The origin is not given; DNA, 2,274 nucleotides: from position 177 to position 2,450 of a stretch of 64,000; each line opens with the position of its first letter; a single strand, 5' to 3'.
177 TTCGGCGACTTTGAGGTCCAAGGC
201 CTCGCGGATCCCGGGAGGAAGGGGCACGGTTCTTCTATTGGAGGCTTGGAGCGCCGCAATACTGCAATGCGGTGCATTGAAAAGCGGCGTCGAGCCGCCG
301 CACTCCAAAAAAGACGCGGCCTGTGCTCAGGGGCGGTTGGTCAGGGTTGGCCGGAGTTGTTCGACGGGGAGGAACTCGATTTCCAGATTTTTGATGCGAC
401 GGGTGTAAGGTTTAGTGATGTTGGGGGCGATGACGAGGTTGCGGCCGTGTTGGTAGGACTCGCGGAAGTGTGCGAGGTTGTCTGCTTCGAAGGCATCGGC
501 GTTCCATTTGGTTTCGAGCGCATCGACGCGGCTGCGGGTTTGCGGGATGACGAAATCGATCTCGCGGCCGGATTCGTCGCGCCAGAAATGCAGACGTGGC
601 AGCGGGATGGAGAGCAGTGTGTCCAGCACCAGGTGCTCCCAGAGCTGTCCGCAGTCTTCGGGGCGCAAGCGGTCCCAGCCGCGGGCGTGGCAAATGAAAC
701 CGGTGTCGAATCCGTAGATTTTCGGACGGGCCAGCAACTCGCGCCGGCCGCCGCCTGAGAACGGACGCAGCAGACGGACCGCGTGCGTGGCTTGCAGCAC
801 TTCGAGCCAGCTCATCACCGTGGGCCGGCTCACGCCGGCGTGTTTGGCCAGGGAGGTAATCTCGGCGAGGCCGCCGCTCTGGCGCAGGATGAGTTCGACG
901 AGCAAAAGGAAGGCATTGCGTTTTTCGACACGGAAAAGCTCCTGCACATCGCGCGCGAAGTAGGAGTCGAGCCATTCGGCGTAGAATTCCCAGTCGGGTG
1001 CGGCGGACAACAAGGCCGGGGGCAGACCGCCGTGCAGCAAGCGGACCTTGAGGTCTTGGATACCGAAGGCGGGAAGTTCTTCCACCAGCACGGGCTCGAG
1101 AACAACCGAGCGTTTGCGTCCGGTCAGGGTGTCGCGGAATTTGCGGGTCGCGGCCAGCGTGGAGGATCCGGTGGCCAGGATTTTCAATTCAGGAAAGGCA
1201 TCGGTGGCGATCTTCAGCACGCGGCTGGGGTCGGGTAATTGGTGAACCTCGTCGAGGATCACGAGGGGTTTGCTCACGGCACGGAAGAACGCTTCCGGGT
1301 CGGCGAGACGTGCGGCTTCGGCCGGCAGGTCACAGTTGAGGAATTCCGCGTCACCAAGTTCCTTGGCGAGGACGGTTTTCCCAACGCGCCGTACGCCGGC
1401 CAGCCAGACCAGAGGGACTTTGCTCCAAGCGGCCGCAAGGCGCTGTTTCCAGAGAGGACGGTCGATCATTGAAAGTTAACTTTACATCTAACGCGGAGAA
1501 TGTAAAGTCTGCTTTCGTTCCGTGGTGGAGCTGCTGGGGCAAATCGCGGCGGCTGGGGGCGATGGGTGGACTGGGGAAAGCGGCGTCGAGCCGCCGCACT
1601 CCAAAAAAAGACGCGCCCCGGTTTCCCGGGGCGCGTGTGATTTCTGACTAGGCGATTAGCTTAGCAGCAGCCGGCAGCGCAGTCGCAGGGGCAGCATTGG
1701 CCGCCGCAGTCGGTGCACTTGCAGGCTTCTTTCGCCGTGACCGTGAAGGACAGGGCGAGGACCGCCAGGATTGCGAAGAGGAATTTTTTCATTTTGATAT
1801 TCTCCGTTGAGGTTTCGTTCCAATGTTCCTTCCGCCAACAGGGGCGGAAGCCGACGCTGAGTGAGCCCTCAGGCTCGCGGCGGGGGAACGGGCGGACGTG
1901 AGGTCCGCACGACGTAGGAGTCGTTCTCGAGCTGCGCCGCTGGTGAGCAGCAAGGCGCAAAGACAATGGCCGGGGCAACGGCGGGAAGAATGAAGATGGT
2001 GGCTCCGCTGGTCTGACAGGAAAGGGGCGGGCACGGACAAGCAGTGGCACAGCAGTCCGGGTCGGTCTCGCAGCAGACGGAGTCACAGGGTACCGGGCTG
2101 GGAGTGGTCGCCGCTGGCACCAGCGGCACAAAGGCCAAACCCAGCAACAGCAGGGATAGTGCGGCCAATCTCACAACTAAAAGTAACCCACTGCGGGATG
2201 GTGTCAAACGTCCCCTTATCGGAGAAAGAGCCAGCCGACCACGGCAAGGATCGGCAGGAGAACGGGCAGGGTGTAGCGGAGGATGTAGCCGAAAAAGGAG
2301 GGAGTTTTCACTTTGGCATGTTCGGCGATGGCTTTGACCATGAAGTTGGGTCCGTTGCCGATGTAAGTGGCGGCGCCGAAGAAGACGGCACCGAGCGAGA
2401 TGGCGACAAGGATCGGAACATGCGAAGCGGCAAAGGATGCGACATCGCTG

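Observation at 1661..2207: Candidate metal-sensing arrest-peptide switch controlling a secreted mini-metallothionein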

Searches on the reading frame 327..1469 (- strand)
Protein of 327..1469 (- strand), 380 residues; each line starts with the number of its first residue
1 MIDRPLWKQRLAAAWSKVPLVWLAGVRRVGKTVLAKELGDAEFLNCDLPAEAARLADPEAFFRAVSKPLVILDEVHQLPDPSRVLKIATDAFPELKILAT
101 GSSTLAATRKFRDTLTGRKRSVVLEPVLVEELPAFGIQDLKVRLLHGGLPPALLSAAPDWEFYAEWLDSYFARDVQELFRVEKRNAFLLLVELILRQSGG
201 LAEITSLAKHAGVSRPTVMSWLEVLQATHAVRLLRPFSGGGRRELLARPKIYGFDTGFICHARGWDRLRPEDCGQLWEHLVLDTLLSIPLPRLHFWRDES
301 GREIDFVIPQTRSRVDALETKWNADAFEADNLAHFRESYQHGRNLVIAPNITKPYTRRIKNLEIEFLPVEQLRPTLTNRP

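Call 3: search_protein_families(library=pfam, proteins=[window:327-1469:-], max_evalue=1)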
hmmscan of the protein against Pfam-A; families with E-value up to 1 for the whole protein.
window:327-1469:- (380 aa): 4 families
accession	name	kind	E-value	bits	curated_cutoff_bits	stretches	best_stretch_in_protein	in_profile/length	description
PF13635.12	DUF4143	-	4.7e-30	104.9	28.1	1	173-323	2-160/160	Domain of unknown function (DUF4143)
PF13173.12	AAA_14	-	3.3e-19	69.6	27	1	20-131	4-127/129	AAA domain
PF13730.12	HTH_36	-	0.027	14.7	25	1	185-225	6-49/55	Helix-turn-helix domain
PF15943.11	YdaS_toxin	-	0.071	13.4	30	1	205-223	12-30/65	Bacterial toxin YdaS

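Call 4: search_protein_families(library=ncbifam, proteins=[window:327-1469:-], max_evalue=1)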
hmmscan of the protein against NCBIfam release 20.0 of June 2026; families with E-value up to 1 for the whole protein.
window:327-1469:- (380 aa): 2 families
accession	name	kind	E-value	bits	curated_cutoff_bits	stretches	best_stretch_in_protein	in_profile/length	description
NF007282.0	PRK09744.1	subfamily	0.017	15.3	130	1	205-252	14-57/75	DNA-binding transcriptional regulator DicC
NF033545.0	transpos_IS630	equivalog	0.078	12.4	100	1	203-245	14-55/299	IS630 family transposase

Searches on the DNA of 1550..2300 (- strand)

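Call 51: build_rna_model(alignment_id=A3)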
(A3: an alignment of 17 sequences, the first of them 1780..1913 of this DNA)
Model R1 built from alignment A3 (17 sequences, 143 columns); structure: RNAalifold consensus.
model positions 133; base pairs 34; branch points 3; effective number of sequences 1.27; information 0.59 bits per position. Calibrated on 0.2 Mb of random sequence (short: E-values are rough).
structure used (alignment columns):
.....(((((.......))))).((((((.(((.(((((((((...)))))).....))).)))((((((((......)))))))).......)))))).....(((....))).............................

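Call 52: search_with_rna_model(model_id=R1, sources=[window, L001, L002, L003, L004, L006, L008, L009, L010, L011, L012, L013, L014, L015, L016, L017, L018, L019, L020, L021, L022, L023, L024], make_alignment=true, max_evalue=1)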
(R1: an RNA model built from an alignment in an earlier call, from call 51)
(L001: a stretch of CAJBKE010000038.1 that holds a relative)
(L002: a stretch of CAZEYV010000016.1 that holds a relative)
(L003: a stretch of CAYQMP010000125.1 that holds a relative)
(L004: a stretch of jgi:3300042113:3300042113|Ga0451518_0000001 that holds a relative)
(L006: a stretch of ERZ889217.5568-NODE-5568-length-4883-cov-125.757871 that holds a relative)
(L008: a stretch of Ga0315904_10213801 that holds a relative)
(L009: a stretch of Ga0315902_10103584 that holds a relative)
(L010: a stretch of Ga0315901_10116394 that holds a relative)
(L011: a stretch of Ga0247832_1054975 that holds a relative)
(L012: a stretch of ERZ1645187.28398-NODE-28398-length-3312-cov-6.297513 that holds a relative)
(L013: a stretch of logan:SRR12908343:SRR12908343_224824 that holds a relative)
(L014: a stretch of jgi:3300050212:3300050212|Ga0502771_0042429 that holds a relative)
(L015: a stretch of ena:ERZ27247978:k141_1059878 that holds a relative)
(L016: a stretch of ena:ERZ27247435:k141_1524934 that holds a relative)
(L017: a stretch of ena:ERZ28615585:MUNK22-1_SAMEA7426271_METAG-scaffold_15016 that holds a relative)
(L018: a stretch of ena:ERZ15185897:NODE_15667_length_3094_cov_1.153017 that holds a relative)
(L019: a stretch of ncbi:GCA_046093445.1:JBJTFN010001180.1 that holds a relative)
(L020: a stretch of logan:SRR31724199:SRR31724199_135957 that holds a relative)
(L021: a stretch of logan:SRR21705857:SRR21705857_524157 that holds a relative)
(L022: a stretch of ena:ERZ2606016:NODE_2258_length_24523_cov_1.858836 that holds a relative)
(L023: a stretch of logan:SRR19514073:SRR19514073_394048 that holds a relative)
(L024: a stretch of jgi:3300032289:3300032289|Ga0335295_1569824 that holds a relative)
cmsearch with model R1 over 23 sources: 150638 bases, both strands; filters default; matches with E-value up to 1: 26.
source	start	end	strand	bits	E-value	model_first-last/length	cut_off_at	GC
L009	1816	1948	+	160.1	1.5e-50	1-133/133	no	0.57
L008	168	301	+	160.1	1.6e-50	1-133/133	no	0.59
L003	5363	5495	+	159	3.7e-50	1-133/133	no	0.6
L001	6271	6404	+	157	1.7e-49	1-133/133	no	0.55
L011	126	259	+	157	1.7e-49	1-133/133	no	0.59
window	1780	1913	-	154.8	9.1e-49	1-133/133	no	0.59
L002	3348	3480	+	153.4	2.6e-48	1-133/133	no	0.59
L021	598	730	+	152.6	4.8e-48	1-133/133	no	0.61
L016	417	550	+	152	7.7e-48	1-133/133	no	0.57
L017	1355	1490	+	151.9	8.4e-48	1-133/133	no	0.58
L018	984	1119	+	148.2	1.3e-46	1-133/133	no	0.58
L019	730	865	+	148.2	1.4e-46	1-133/133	no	0.57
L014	3265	3396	+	146.9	3.6e-46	1-133/133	no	0.61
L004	5256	5388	+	145.7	9.4e-46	1-133/133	no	0.6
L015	2217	2349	+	143.9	3.5e-45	1-133/133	no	0.6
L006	2786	2920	+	133.8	7.7e-42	1-133/133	no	0.59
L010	2208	2338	+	127.2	1.2e-39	1-133/133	no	0.57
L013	527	661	+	90.8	1.3e-27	1-133/133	no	0.65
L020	568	698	+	88.8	6.1e-27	1-133/133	no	0.64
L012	3187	3312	+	87.5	1.6e-26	1-133/133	no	0.66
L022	3310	3451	+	27.3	1.4e-06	1-133/133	no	0.63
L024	411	527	+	21.7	0.0001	1-133/133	no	0.58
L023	357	481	+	18.1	0.0016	1-133/133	no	0.62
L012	2352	2417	+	10.9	0.37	1-133/133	no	0.74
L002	6690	6784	-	9.6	0.98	28-93/133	no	0.71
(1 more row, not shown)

Alignment A4: 26 matches aligned to the model, 204 columns, each read 5' to 3' on its own strand. Consensus structure (alignment columns), stored with it:
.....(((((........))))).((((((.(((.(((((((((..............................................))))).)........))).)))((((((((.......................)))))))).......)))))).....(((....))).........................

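Call 53: search_with_rna_model(model_id=R1, sources=[window, L001, L002, L003, L004, L006, L008, L009, L010, L011, L012, L013, L014, L015, L016, L017, L018, L019, L020, L021, L022], make_alignment=true, max_evalue=0.00001)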
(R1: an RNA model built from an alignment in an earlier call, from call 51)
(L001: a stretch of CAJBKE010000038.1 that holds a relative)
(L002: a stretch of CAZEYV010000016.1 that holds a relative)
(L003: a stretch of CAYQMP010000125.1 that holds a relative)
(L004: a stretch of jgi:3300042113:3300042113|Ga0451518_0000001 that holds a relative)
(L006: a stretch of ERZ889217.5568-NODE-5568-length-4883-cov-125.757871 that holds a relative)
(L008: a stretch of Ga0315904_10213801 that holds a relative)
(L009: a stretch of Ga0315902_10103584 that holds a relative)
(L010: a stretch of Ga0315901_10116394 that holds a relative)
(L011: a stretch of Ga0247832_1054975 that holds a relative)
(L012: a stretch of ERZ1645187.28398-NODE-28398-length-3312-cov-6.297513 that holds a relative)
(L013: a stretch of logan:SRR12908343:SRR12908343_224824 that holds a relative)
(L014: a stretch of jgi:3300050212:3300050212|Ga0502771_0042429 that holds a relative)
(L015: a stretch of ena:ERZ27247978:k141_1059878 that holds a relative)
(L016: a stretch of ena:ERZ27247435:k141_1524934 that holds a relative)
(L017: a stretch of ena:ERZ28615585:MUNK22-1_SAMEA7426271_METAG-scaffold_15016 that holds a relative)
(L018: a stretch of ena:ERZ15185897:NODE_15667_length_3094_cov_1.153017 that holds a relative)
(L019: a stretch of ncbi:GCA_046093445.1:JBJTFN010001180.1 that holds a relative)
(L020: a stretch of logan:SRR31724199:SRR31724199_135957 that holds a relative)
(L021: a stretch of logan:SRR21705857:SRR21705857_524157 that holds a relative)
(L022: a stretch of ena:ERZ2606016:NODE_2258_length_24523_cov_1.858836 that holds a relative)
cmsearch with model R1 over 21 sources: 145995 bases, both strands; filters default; matches with E-value up to 0.00001: 21.
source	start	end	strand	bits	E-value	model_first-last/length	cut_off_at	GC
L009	1816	1948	+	160.1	1.5e-50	1-133/133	no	0.57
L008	168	301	+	160.1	1.5e-50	1-133/133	no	0.59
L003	5363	5495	+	159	3.6e-50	1-133/133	no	0.6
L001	6271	6404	+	157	1.6e-49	1-133/133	no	0.55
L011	126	259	+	157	1.7e-49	1-133/133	no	0.59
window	1780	1913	-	154.8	8.9e-49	1-133/133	no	0.59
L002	3348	3480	+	153.4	2.5e-48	1-133/133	no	0.59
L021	598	730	+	152.6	4.7e-48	1-133/133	no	0.61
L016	417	550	+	152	7.5e-48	1-133/133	no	0.57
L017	1355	1490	+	151.9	8.2e-48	1-133/133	no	0.58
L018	984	1119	+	148.2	1.3e-46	1-133/133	no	0.58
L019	730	865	+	148.2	1.3e-46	1-133/133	no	0.57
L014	3265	3396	+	146.9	3.5e-46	1-133/133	no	0.61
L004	5256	5388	+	145.7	9.2e-46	1-133/133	no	0.6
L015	2217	2349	+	143.9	3.4e-45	1-133/133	no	0.6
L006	2786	2920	+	133.8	7.5e-42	1-133/133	no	0.59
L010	2208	2338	+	127.2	1.1e-39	1-133/133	no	0.57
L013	527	661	+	90.8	1.3e-27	1-133/133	no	0.65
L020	568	698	+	88.8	5.9e-27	1-133/133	no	0.64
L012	3187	3312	+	87.5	1.6e-26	1-133/133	no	0.66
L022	3310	3451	+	27.3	1.3e-06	1-133/133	no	0.63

Alignment A5: 21 matches aligned to the model, 159 columns, each read 5' to 3' on its own strand. Consensus structure (alignment columns), stored with it:
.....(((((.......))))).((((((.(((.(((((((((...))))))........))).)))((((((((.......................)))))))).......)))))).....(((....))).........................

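Call 81: search_rna_families(source=window, start=1550, end=2300, threshold=evalue, max_evalue=1)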
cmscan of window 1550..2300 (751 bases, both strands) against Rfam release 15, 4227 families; matches with E-value up to 1: 5.
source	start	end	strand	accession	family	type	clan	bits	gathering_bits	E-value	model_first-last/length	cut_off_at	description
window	1611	1636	-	RF02231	sX12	Gene; sRNA;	-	22.3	106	0.16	47-72/78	no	Xanthomonas sRNA sX12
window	1605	1650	-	RF02871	ncS54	Gene; sRNA;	-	21.6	43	0.023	1-79/79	no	Burkholderia sRNA 54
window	1591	1642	+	RF02871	ncS54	Gene; sRNA;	-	19.7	43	0.082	1-79/79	no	Burkholderia sRNA 54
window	1577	1655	+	RF02621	BSnc120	Gene; sRNA;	-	19.3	114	0.17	1-88/88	no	Brucella sRNA 120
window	2108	2197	+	RF02959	DUF3085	Cis-reg;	-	19.2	40.6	0.86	1-76/76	no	DUF3085 RNA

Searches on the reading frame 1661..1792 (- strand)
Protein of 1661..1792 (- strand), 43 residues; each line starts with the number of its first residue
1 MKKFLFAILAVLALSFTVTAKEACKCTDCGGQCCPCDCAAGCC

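Call 3: search_protein_families(library=pfam, proteins=[window:1661-1792:-], max_evalue=1)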
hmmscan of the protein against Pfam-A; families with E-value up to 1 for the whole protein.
window:1661-1792:- (43 aa): 1 family
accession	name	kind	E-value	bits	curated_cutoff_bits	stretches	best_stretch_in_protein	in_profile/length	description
PF08139.17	LPAM_1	-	0.0057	17.5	20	1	1-15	1-15/18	Prokaryotic membrane lipoprotein lipid attachment site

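Call 4: search_protein_families(library=ncbifam, proteins=[window:1661-1792:-], max_evalue=1)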
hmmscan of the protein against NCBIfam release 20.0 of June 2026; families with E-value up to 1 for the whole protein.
window:1661-1792:- (43 aa): 3 families
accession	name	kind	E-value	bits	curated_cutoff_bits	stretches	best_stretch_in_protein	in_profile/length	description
NF050142.1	PG1828_fam_lipo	equivalog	0.051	14.3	50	1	1-17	1-17/59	PG1828 family lipoprotein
TIGR04429.1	Phr_nterm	subfamily_domain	0.078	13.5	25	1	1-18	1-21/28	Phr family secreted Rap phosphatase inhibitor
NF033802.1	AimP_fam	subfamily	0.11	12.8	35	1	1-16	1-18/43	lysogeny pheromone AimP family peptide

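Call 6: find_homologous_proteins(query=window:1661-1792:-, max_evalue=0.1)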
Query window:1661-1792:- (43 aa): 3 proteins with E <= 0.1 among 3 candidates.
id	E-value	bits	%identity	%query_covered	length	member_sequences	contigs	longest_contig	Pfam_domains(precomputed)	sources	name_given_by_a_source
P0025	2.5e-18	82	96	100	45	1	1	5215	-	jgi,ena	jgi:hypothetical protein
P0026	3.2e-16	75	86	100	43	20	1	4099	-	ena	-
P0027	1.2e-13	67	79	100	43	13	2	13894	-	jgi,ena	jgi:hypothetical protein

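Call 61: search_solved_structures(query=A2, max_evalue=10)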
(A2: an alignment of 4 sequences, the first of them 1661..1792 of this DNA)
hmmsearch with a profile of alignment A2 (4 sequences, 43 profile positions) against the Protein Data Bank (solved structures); distinct sequences matched with E-value up to 10: 10.
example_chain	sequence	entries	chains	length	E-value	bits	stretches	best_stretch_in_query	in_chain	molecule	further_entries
9v21_lS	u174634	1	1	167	0.54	13.7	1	10-34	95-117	60S ribosomal protein L18, putative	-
9v1i_lS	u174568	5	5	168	0.54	13.6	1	10-34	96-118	60S ribosomal protein L18, putative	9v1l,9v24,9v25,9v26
2epw_A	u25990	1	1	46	0.75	13.2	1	19-34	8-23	Zinc finger protein 268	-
1mey_C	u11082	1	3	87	0.98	12.8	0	17-30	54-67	CONSENSUS ZINC FINGER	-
2b68_A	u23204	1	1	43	1.1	12.6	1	23-32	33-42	defensin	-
9tmp_A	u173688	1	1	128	1.6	12.2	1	1-19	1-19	Soluble cytochrome b562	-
4er9_A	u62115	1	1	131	1.7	12.1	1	1-17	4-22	Soluble cytochrome b562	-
9f13_A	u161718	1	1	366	1.8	12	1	6-40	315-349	HLA class I histocompatibility antigen C alpha chain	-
9hlj_A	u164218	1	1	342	2.1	11.8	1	6-40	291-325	MHC class I antigen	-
2i13_A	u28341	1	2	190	4.8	10.6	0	15-30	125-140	Aart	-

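Call 74: find_homologous_proteins(query=A7, max_evalue=1)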
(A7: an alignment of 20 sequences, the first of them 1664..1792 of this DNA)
Query A7 (20 sequences) (43 aa, profile of the alignment): 31 proteins with E <= 1 among 1671 candidates.
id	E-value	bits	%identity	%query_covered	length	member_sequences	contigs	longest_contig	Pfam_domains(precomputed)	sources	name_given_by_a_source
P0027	1.2e-19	88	79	100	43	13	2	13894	-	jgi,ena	jgi:hypothetical protein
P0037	1.8e-19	87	79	100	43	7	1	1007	-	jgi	jgi:hypothetical protein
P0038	2.2e-19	87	77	100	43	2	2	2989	-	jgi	jgi:hypothetical protein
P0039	4.2e-19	86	81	100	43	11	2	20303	-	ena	-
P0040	4.4e-19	86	74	100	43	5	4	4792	-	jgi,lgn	jgi:hypothetical protein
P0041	8.1e-19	85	81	100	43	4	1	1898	-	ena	-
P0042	9.5e-19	85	79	100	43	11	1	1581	-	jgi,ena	jgi:hypothetical protein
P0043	1.0e-18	85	72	100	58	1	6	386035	-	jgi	jgi:hypothetical protein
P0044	1.2e-18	85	81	100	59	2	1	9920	-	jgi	jgi:hypothetical protein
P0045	2.5e-18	84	79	100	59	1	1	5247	-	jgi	jgi:hypothetical protein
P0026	3.0e-18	84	86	100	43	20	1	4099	-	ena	-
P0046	5.9e-18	83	77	100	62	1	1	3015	-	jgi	-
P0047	1.3e-17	82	73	100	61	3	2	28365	-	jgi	-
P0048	1.3e-17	82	74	100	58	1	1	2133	-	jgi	jgi:hypothetical protein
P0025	1.4e-17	82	96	100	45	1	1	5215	-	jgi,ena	jgi:hypothetical protein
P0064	1.6e-6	46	57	100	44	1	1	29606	-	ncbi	ncbi:MAG: hypothetical protein WEB60_04940 [Terrimicrobiaceae bacterium]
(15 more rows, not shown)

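Call 77: find_encoding_contigs(protein=P0064, flank=4000, max_places=3)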
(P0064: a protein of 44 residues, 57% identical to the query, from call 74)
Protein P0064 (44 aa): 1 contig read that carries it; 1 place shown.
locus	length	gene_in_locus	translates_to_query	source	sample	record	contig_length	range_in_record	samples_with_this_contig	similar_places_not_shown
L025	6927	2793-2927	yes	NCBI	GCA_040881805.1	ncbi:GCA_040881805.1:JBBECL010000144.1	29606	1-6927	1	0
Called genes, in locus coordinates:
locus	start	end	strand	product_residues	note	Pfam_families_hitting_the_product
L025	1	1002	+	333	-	PF03255:ACCA, PF01039:Carboxyl_trans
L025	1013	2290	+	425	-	PF00890:FAD_binding_2 (faint), PF01266:DAO, PF01593:Amino_oxidase, PF13450:NAD_binding_8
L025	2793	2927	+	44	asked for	-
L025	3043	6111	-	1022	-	PF22907:Ams1-like_1st, PF01074:Glyco_hydro_38N, PF09261:Alpha-mann_mid, PF07748:Glyco_hydro_38C, PF17677:Glyco_hydro38C2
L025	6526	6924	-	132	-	PF01850:PIN (weak)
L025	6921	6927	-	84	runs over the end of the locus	PF04014:MazE_antitoxin (weak)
